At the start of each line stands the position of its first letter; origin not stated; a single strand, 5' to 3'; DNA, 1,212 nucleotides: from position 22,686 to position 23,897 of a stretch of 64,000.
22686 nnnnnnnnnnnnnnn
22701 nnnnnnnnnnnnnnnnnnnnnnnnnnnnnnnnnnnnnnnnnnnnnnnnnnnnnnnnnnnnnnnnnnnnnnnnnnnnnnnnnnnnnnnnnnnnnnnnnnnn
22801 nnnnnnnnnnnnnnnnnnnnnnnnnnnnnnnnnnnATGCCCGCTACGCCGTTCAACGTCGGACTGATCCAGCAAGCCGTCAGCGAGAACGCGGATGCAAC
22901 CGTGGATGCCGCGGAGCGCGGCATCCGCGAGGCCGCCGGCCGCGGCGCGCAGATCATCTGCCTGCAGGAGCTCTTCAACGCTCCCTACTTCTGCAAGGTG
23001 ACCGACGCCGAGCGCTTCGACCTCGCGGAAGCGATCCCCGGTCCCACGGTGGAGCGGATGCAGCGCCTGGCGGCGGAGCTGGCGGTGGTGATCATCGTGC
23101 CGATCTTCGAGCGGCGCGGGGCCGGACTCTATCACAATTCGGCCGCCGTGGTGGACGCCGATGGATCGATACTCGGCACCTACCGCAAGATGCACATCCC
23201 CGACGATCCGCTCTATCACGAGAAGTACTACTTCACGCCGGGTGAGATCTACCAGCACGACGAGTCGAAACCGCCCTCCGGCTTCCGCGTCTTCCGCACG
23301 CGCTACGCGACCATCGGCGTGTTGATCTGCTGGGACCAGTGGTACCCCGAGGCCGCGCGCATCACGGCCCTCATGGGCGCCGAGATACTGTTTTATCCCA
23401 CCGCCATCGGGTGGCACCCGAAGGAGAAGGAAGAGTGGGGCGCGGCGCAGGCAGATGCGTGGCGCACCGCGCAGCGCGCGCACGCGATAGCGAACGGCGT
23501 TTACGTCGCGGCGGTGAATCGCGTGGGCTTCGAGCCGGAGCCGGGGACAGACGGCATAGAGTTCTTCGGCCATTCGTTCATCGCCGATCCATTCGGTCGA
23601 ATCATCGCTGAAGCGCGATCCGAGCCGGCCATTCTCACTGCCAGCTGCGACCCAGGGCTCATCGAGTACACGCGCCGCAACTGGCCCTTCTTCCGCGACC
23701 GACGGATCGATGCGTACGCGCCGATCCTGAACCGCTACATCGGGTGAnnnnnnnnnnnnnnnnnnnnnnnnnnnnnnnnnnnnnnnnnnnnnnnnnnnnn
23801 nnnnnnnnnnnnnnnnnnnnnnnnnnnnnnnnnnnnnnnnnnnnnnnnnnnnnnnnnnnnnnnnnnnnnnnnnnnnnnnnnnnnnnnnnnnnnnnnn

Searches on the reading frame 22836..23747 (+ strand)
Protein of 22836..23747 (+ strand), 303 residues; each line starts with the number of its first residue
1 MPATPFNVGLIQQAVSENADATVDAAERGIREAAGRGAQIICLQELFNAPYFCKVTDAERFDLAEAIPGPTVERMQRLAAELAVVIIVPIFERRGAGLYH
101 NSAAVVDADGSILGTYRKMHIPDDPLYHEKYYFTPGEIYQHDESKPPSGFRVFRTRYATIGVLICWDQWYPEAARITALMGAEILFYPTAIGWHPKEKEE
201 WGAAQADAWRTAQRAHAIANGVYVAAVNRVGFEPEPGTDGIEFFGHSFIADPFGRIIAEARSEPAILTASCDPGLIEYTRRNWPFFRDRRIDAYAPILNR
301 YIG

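Call 52: search_protein_families(library=pfam, proteins=[window:22836-23747:+], max_evalue=0.01)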
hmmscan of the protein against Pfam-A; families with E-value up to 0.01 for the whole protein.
window:22836-23747:+ (303 aa): 1 family
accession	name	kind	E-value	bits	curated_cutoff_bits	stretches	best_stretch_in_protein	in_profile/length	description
PF00795.27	CN_hydrolase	-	9.1e-60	202.6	23.2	1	8-280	2-255/256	Carbon-nitrogen hydrolase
